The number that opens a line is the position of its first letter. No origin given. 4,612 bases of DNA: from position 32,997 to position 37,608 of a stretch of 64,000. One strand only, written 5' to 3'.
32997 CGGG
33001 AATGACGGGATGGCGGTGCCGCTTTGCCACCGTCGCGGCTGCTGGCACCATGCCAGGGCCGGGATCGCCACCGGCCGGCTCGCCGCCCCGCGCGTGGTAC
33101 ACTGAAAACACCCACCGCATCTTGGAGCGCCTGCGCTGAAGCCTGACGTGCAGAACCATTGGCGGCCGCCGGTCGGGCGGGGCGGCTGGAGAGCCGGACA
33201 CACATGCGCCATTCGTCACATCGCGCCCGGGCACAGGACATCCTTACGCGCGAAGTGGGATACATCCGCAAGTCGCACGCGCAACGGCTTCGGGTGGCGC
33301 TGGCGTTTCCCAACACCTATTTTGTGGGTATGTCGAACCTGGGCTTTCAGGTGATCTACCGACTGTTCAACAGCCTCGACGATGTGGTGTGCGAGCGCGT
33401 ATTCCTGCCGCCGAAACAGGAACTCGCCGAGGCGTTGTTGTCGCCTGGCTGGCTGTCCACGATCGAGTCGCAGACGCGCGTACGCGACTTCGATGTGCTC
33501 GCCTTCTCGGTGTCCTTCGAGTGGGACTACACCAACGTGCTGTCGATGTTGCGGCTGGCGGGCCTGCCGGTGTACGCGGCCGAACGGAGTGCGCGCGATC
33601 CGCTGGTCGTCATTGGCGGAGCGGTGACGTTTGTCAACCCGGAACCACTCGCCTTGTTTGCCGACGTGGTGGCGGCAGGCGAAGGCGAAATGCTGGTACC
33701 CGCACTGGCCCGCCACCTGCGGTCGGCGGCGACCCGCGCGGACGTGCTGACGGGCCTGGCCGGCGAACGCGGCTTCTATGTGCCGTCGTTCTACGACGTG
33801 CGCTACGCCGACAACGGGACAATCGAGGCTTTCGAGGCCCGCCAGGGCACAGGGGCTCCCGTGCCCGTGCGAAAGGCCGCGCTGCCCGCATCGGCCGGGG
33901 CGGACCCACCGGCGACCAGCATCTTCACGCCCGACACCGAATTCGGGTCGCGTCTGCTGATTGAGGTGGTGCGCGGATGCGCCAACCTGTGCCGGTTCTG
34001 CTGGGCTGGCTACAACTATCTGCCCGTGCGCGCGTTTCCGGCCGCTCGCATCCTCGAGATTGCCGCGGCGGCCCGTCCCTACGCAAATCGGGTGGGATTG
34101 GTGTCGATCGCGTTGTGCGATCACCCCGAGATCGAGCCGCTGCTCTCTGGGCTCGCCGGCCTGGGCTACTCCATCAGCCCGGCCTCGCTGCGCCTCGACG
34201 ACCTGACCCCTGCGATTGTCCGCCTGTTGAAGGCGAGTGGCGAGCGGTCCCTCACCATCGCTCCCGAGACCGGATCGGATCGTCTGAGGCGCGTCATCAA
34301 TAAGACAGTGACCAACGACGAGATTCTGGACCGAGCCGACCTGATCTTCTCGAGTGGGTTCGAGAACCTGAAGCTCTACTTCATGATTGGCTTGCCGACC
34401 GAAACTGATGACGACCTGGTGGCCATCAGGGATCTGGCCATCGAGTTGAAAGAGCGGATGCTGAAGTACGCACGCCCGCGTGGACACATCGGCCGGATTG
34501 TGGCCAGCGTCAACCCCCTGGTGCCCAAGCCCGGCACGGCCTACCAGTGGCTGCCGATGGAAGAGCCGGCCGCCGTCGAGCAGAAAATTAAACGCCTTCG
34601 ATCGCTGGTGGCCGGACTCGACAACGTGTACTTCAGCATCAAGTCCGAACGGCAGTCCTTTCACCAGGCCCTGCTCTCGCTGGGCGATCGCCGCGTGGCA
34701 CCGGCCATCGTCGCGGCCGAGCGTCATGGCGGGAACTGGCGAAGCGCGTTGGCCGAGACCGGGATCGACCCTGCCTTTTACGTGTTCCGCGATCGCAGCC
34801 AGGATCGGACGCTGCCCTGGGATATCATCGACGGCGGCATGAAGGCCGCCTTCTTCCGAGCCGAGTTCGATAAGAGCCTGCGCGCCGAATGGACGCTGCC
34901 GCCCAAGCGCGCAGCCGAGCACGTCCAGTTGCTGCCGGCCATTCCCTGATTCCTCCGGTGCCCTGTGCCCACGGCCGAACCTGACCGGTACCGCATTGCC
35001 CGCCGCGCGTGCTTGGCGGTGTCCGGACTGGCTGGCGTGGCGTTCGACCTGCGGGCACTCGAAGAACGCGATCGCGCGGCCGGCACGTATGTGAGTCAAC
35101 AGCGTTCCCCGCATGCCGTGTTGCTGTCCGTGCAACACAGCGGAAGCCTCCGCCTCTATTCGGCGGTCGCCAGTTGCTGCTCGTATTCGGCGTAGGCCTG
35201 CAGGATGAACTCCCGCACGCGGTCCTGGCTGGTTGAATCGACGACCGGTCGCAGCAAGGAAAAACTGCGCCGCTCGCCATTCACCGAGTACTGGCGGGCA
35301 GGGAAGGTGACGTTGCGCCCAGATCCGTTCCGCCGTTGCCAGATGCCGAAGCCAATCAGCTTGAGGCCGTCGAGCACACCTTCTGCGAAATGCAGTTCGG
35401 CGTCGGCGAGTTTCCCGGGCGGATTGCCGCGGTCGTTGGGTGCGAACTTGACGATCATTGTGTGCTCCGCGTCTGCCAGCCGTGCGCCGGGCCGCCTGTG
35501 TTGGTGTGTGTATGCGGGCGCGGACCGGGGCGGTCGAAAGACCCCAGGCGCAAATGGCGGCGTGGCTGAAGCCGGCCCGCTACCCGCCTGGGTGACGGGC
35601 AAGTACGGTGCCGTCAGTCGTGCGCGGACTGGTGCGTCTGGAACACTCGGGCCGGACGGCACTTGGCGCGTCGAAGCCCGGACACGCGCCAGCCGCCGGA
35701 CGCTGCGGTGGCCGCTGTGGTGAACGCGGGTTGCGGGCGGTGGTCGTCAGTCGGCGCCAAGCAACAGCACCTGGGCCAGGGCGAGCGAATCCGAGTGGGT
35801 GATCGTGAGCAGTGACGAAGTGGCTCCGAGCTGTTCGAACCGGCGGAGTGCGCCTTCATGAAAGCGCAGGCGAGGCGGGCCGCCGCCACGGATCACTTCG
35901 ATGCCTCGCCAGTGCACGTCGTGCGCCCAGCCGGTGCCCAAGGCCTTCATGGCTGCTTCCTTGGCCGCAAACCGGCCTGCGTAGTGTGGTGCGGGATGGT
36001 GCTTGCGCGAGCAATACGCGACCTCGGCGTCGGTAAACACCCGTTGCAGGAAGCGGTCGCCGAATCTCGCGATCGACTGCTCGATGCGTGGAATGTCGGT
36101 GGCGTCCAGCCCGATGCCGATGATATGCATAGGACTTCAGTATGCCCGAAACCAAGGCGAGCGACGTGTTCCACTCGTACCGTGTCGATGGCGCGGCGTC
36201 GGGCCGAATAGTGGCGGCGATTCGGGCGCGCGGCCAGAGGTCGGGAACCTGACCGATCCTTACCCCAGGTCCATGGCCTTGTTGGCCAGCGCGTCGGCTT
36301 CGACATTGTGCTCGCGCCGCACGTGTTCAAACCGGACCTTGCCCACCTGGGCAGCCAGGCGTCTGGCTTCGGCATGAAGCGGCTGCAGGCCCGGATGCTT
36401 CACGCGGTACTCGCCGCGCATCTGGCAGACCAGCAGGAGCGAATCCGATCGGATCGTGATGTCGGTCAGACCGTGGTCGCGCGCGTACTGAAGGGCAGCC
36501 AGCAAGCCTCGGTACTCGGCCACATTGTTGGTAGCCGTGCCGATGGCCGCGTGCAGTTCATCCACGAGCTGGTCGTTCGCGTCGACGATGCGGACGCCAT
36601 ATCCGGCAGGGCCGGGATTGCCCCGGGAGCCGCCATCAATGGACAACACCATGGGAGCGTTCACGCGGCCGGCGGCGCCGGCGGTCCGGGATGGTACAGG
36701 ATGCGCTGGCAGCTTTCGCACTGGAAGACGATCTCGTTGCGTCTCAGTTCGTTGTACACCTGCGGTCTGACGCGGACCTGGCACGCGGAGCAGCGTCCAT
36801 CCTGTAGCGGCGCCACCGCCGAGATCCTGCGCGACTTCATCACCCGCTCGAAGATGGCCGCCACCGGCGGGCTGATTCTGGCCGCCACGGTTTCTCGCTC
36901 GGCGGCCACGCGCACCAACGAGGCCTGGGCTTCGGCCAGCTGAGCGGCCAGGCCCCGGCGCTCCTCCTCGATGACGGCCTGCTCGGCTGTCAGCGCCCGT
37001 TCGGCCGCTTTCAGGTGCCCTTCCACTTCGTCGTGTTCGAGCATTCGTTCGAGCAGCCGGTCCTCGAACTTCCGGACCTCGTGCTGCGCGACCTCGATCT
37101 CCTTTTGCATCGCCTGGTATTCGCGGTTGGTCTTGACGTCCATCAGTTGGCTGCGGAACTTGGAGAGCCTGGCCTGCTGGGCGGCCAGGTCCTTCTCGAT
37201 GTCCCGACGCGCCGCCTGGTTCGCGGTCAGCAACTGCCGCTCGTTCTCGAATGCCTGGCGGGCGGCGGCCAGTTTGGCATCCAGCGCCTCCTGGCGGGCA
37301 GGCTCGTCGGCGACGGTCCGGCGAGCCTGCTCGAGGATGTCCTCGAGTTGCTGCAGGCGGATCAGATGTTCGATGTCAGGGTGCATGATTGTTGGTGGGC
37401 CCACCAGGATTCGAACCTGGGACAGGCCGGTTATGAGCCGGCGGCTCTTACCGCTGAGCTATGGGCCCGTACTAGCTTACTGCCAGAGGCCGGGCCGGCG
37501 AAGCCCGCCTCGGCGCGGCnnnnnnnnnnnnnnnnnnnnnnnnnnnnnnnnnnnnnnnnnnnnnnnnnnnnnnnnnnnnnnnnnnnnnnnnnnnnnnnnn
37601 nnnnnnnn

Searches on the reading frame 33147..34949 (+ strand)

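Call 32: search_protein_families(library=pfam, proteins=[window:33147-34949:+], max_evalue=0.00001)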
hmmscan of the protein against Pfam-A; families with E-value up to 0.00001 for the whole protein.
window:33147-34949:+ (600 aa): 3 families
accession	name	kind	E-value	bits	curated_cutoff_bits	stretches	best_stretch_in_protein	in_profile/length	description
PF19864.5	Radical_SAM_N2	-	3.6e-43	147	29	1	66-213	1-151/151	Radical SAM proteins, N-terminal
PF04055.27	Radical_SAM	-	1.5e-19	71.2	29.5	1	272-430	1-165/166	Radical SAM superfamily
PF02310.24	B12-binding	-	1.3e-06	28.7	32.1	1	104-187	41-120/121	B12 binding domain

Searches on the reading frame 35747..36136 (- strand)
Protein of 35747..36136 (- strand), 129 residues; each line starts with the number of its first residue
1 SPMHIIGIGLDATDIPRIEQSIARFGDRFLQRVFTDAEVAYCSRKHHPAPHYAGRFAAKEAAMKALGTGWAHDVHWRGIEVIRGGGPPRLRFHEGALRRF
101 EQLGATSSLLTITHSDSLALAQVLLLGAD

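Call 32: search_protein_families(library=pfam, proteins=[window:35747-36136:-], max_evalue=0.00001)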
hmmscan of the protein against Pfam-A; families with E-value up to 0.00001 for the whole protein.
window:35747-36136:- (129 aa): 1 family
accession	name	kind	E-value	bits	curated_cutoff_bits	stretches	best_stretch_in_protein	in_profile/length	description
PF01648.25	ACPS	-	5.2e-17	62.3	25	1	7-102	1-98/111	4'-phosphopantetheinyl transferase superfamily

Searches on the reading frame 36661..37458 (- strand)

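Call 32: search_protein_families(library=pfam, proteins=[window:36661-37458:-], max_evalue=0.00001)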
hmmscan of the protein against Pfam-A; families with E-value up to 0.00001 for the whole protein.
window:36661-37458:- (265 aa): 2 families
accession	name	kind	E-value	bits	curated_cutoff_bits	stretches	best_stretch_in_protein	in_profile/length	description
PF02591.20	Zn_ribbon_9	-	4.3e-11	43.2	29.1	1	222-254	1-33/33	C4-type zinc ribbon domain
PF24481.2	CT398_CC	-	1.7e-08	34.9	27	1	45-209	13-178/180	CT398-like coiled coil hairpin domain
